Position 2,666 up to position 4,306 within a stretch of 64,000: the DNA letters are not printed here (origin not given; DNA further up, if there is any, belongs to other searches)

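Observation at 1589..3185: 157-bp degenerate direct repeat of an internal DUF58 gene segment brackets rhuM: a recombination or insertion scar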

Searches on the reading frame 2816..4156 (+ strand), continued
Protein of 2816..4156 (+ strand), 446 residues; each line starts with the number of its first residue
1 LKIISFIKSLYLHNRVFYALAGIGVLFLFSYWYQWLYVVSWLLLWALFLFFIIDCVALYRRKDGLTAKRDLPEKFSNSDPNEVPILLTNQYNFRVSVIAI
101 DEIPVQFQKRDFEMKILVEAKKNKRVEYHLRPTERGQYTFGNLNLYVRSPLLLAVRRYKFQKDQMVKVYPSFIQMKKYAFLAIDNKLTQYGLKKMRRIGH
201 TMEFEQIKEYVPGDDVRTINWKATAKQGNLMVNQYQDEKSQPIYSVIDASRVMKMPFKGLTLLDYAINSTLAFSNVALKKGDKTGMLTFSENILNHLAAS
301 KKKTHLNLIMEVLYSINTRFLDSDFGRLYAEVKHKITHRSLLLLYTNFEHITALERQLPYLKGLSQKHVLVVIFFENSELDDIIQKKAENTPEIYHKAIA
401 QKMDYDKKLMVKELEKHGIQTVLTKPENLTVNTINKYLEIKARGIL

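Call 25: search_protein_families(library=pfam, proteins=[L045:2182-3039:+, L045:3040-3477:+, L045:3470-4759:+, L045:4752-5795:+, L045:5882-7015:+, L045:7134-7718:+, L045:7785-9218:+, L045:9221-9622:+], max_evalue=0.001)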
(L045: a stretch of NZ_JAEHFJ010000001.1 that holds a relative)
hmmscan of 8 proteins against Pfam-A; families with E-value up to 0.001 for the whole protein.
L045:2182-3039:+ (285 aa): 3 families
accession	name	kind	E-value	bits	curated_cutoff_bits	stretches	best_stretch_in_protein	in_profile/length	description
PF01634.23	HisG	-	2.2e-49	167.9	25.5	1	51-205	1-157/158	ATP phosphoribosyltransferase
PF08029.16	HisG_C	-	2.3e-28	98.5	23.5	1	210-282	1-73/73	HisG, C-terminal domain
PF09084.16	NMT1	-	0.00015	22.2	20.5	1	52-145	31-132/216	NMT1/THI5 like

L045:3040-3477:+ (145 aa): 2 families
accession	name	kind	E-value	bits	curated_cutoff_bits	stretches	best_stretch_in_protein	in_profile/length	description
PF00583.31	Acetyltransf_1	-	1.7e-09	38.4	20.7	1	38-130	25-115/116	Acetyltransferase (GNAT) family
PF13508.13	Acetyltransf_7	-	4.1e-09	37.1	27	1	50-130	7-81/84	Acetyltransferase (GNAT) domain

L045:3470-4759:+ (429 aa): 1 family
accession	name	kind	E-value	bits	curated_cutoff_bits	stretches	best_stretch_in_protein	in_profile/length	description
PF00815.25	Histidinol_dh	-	3e-166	553.9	27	1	17-423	2-411/411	Histidinol dehydrogenase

L045:4752-5795:+ (347 aa): 3 families
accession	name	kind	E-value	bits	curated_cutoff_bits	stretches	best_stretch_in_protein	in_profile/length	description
PF00155.27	Aminotran_1_2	-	8.2e-55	186.9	19.7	1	46-344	33-361/361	Aminotransferase class I and II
PF01053.26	Cys_Met_Meta_PP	-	4.3e-05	22.7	27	1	46-182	44-176/381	Cys/Met metabolism PLP-dependent enzyme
PF04864.19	Alliinase_C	-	0.00079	18.9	22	0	75-221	70-206/363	Allinase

L045:5882-7015:+ (377 aa): 3 families
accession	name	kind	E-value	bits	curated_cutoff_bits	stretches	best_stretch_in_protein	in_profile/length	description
PF00475.24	IGPD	-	7.8e-62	208.1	27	1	216-357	1-144/144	Imidazoleglycerol-phosphate dehydratase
PF13242.12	Hydrolase_like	-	3.9e-06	27.1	22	1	103-153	3-55/75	HAD-hyrolase-like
PF08645.17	PNK3P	-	1e-05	25.8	22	1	3-126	1-123/161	Polynucleotide kinase 3 phosphatase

L045:7134-7718:+ (194 aa): 4 families
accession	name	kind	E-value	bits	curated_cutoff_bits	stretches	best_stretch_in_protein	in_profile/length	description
PF00117.34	GATase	-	4.8e-21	75.7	22.8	1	4-191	1-187/190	Glutamine amidotransferase class-I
PF01174.25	SNO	-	8e-08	32.8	27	1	13-181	8-174/188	SNO glutamine amidotransferase family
PF07685.20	GATase_3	-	3e-07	30.7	27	1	32-110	33-123/196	CobB/CobQ-like glutamine amidotransferase domain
PF07722.19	Peptidase_C26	-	0.00045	20.5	20.5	0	69-177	104-219/219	Peptidase C26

L045:7785-9218:+ (477 aa): 4 families
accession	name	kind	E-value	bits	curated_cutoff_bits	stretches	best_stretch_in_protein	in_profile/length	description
PF00884.28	Sulfatase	-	1.8e-50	172.4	25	1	23-371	1-300/301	Sulfatase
PF16347.10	SGSH_C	-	4.7e-21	76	29.3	1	322-464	1-152/154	N-sulphoglucosamine sulphohydrolase, C-terminal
PF01663.27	Phosphodiest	-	8.7e-12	45.7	23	1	284-342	186-241/342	Type I phosphodiesterase / nucleotide pyrophosphatase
PF02995.22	DUF229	-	2.8e-05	23.5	25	1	281-325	305-349/496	Protein of unknown function (DUF229)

L045:9221-9622:+ (133 aa): 1 family
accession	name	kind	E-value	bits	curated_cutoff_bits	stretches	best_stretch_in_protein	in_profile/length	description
PF06271.18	RDD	-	8.9e-15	55.6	24.1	1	8-124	4-137/137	RDD family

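Call 50: find_encoding_contigs(protein=P0077, flank=10000, max_places=4)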
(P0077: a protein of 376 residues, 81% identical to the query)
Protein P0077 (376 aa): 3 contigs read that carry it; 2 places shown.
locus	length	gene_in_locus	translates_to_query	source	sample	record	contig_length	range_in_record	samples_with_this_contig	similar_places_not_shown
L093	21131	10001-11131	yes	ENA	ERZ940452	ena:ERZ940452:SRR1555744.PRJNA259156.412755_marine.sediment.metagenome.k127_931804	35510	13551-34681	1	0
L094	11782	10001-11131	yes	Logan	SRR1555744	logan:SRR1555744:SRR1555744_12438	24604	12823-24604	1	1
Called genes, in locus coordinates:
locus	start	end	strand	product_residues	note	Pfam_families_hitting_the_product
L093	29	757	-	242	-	PF01553:Acyltransferase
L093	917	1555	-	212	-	PF00293:NUDIX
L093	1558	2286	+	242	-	PF00160:Pro_isomerase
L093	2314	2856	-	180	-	PF01243:PNPOx_N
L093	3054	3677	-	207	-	PF03458:Gly_transporter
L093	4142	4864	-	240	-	PF06271:RDD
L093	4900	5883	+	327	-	PF28475:DUF8413, PF01944:SpoIIM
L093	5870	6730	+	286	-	PF06790:UPF0259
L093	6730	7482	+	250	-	PF13559:DUF4129 (weak)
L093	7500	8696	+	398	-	PF14258:DUF4350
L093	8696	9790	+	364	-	PF20030:bpMoxR, PF00493:MCM (weak), PF00004:AAA (weak), PF07726:AAA_3, PF07728:AAA_5, PF17863:AAA_lid_2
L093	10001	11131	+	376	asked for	PF01882:DUF58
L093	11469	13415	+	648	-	PF02824:TGS, PF07973:tRNA_SAD, PF00587:tRNA-synt_2b, PF03129:HGTP_anticodon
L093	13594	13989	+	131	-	PF05198:IF3_N, PF00707:IF3_C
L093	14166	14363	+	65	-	PF01632:Ribosomal_L35p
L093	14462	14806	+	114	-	PF00453:Ribosomal_L20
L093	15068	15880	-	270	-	PF08220:HTH_DeoR, PF08279:HTH_11 (weak), PF00455:DeoRC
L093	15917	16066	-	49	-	-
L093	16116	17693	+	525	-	PF00890:FAD_binding_2 (faint), PF01266:DAO, PF12831:FAD_oxidored (faint), PF16901:DAO_C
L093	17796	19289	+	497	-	PF00370:FGGY_N, PF02782:FGGY_C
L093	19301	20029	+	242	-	PF00230:MIP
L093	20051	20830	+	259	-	-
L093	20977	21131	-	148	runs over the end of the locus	PF08695:Coa1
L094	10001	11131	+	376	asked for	PF01882:DUF58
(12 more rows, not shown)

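Call 54: search_protein_families(library=ncbifam, proteins=[window:2816-4153:+], max_evalue=0.01)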
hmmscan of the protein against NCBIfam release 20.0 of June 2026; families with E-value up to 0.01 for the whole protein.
window:2816-4153:+ (446 aa): 0 families
